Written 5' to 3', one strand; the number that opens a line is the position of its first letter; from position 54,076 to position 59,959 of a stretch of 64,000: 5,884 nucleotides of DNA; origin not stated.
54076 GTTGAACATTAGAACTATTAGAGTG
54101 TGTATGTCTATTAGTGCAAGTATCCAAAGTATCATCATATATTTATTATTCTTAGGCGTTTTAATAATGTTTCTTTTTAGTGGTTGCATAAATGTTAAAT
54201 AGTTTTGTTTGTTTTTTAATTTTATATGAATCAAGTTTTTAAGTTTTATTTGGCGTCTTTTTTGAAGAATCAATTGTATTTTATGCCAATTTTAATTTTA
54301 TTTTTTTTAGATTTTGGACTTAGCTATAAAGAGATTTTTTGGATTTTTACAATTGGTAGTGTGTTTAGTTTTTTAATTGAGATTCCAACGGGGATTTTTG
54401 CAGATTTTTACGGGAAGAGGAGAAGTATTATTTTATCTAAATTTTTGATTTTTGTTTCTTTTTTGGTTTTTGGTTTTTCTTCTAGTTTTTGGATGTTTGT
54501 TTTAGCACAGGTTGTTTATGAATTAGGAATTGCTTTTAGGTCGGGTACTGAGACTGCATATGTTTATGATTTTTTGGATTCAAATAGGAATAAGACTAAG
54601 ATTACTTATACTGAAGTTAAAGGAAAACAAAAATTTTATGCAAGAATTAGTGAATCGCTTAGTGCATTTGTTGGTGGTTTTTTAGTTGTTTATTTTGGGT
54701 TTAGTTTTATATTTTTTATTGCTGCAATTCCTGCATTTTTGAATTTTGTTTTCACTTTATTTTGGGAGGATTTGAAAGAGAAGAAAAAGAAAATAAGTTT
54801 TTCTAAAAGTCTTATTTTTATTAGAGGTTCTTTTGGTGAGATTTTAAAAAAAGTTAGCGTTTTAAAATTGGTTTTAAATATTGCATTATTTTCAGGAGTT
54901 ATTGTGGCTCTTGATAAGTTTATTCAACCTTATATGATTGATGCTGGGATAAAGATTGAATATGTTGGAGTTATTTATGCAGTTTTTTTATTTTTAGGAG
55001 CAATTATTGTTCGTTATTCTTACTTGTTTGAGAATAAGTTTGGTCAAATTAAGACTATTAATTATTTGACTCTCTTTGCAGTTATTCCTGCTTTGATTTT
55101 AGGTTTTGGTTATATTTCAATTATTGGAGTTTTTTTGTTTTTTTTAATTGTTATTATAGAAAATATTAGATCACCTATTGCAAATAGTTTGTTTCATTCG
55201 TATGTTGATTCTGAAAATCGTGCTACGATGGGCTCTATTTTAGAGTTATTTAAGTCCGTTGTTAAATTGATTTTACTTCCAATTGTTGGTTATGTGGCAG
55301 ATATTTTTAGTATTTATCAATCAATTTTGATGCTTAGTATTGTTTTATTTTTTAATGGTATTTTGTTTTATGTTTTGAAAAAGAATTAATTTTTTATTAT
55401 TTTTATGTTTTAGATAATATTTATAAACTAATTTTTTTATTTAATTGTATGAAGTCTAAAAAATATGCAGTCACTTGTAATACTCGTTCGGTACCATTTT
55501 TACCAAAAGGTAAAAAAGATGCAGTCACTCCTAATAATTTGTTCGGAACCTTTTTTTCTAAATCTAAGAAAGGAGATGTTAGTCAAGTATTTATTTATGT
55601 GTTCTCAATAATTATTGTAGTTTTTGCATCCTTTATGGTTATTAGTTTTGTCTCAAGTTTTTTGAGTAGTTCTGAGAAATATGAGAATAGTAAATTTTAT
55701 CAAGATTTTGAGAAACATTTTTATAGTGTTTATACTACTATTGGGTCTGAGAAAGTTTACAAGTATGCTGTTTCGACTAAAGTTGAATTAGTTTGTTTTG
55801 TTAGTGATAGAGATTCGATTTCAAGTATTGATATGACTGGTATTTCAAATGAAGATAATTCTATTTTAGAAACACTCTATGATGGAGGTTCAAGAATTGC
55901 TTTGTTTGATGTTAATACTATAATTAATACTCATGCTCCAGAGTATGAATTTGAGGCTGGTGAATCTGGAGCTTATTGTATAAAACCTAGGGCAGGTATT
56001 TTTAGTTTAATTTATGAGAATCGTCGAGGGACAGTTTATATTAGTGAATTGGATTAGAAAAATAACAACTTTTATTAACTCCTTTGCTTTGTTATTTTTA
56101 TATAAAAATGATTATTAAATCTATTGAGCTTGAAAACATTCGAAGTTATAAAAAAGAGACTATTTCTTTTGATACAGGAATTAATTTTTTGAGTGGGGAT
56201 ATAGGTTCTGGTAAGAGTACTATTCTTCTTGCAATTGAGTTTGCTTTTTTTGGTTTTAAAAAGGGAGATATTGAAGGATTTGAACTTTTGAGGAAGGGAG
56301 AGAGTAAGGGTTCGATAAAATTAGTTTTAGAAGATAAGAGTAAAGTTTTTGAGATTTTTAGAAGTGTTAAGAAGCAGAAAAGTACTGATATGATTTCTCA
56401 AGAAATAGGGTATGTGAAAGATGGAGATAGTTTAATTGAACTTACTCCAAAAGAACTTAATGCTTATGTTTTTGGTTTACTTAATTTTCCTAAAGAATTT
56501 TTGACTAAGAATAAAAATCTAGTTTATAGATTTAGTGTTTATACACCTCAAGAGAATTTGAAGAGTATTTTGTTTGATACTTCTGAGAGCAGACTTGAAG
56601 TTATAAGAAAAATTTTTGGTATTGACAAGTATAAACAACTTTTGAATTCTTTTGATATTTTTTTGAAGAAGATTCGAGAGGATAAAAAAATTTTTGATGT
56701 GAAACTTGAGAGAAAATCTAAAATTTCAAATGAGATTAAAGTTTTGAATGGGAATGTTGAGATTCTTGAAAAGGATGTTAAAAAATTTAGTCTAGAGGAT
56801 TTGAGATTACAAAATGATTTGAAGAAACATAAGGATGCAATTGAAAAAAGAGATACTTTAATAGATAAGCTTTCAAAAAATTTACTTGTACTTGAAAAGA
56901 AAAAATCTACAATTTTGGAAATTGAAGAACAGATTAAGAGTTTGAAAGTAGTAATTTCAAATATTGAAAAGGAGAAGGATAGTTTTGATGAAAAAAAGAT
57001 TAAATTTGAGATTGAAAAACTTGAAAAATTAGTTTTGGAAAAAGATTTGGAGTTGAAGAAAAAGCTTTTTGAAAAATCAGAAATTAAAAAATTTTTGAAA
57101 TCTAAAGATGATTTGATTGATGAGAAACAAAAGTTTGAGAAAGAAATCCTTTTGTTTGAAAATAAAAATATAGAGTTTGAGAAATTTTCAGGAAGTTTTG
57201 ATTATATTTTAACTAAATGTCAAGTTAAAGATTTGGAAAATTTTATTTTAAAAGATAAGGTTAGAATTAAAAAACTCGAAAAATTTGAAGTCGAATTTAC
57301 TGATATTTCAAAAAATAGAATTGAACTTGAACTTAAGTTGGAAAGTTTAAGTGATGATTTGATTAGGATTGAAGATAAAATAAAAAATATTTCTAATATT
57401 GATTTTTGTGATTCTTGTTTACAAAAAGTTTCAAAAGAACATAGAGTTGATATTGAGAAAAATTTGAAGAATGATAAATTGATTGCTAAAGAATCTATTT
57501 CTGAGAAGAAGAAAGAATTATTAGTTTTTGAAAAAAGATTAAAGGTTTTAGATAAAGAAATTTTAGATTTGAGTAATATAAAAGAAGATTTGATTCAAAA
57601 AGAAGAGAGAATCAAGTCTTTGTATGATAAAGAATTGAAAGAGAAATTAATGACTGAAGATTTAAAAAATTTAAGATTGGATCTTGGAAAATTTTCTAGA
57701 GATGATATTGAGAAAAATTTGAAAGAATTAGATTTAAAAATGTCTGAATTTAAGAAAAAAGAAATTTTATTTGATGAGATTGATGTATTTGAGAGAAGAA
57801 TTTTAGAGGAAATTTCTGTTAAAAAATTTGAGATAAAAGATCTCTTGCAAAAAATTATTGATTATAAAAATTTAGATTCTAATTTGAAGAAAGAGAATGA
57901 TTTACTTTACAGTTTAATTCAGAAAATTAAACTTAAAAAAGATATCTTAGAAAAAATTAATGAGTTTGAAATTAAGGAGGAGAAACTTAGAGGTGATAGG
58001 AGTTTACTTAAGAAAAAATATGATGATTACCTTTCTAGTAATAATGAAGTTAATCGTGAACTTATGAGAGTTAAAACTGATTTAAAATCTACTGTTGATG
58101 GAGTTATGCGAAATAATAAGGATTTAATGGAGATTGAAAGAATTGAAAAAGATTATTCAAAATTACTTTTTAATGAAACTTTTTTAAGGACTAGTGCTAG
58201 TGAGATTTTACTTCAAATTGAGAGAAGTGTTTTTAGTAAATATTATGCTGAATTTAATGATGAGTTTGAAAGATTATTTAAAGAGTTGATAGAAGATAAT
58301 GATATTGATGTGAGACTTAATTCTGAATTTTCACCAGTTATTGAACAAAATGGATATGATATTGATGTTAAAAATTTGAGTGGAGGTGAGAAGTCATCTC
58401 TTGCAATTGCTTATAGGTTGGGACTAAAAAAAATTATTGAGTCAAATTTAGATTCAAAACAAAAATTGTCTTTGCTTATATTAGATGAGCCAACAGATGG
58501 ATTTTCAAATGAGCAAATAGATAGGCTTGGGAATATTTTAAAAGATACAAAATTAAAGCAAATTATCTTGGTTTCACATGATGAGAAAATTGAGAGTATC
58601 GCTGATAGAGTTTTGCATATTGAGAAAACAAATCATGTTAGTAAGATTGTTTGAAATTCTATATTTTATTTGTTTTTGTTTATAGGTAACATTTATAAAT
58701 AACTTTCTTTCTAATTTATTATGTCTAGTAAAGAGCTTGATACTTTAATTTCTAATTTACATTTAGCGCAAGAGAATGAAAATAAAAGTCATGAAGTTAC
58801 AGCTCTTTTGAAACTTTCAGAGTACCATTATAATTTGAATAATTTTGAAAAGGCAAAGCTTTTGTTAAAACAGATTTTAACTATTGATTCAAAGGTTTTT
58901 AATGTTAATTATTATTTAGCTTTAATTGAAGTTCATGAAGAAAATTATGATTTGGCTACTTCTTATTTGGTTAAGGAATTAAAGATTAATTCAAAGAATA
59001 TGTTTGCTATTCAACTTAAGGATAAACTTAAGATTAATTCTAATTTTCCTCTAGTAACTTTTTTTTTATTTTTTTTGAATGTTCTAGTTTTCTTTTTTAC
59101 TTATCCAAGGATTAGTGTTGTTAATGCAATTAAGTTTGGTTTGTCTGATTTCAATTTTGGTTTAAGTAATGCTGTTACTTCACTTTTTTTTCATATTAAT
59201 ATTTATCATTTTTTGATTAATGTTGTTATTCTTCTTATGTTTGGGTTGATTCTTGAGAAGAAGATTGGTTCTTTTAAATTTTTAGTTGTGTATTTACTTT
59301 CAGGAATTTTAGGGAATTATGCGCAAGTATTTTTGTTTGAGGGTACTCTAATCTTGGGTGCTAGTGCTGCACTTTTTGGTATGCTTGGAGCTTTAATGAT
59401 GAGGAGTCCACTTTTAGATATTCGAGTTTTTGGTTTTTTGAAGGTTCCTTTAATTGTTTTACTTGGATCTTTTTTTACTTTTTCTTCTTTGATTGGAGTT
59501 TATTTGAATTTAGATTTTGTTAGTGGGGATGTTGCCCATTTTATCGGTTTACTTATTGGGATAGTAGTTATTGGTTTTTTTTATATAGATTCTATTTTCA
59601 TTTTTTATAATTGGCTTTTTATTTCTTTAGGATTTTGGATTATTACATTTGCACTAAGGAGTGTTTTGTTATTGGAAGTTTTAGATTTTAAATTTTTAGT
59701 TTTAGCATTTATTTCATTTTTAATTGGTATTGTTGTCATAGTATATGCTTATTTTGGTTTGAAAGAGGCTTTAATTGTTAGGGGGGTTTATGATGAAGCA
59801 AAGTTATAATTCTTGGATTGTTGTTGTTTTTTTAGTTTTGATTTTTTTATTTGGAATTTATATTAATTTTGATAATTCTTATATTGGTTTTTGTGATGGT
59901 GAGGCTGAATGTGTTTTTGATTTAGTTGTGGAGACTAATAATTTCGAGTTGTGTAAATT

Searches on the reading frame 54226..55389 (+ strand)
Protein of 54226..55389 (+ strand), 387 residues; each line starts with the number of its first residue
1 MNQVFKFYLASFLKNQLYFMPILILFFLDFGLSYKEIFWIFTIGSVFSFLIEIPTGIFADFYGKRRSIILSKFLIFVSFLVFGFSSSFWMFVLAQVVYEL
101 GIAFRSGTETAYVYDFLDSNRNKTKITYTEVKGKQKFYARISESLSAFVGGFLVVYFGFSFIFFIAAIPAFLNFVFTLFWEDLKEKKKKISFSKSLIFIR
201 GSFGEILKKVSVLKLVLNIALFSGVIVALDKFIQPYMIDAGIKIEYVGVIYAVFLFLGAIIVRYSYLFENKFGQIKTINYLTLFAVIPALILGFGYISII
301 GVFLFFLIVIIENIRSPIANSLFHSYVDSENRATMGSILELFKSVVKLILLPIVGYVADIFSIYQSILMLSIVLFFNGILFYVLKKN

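Call 63: search_protein_families(library=pfam, proteins=[window:54226-55389:+], max_evalue=0.001)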
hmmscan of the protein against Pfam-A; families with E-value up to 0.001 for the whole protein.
window:54226-55389:+ (387 aa): 2 families
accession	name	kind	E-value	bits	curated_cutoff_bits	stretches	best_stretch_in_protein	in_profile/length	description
PF07690.21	MFS_1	-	3.7e-27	95.6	33.4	2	19-344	15-340/347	Major Facilitator Superfamily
PF05977.19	MFS_3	-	2.8e-05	23.2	27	1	46-189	56-197/524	Transmembrane secretion effector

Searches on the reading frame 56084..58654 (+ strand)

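Call 63: search_protein_families(library=pfam, proteins=[window:56084-58654:+], max_evalue=0.001)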
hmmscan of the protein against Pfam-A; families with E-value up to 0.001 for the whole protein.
window:56084-58654:+ (856 aa): 4 families
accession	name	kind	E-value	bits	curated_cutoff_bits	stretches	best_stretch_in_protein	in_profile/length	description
PF13476.12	AAA_23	-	2e-12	48.6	27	1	13-233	1-155/201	AAA domain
PF02463.25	SMC_N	-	1.4e-07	31.6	40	1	11-55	2-48/220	RecF/RecN/SMC N terminal domain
PF13558.12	SbcC_Walker_B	-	1.3e-05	25.8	27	1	742-820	5-89/90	SbcC/RAD50-like, Walker B motif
PF13555.12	AAA_29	-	1.5e-05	25.1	27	1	12-55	2-46/61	P-loop containing region of AAA domain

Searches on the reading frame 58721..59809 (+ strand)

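Call 63: search_protein_families(library=pfam, proteins=[window:58721-59809:+], max_evalue=0.001)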
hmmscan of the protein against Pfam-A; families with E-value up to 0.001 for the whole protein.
window:58721-59809:+ (362 aa): 2 families
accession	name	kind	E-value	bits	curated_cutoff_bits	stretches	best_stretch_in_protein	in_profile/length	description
PF01694.28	Rhomboid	-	2.3e-22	80.2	22.6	1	149-284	5-137/143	Rhomboid domain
PF07719.23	TPR_2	-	0.00032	21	27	0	28-56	3-31/34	Tetratricopeptide repeat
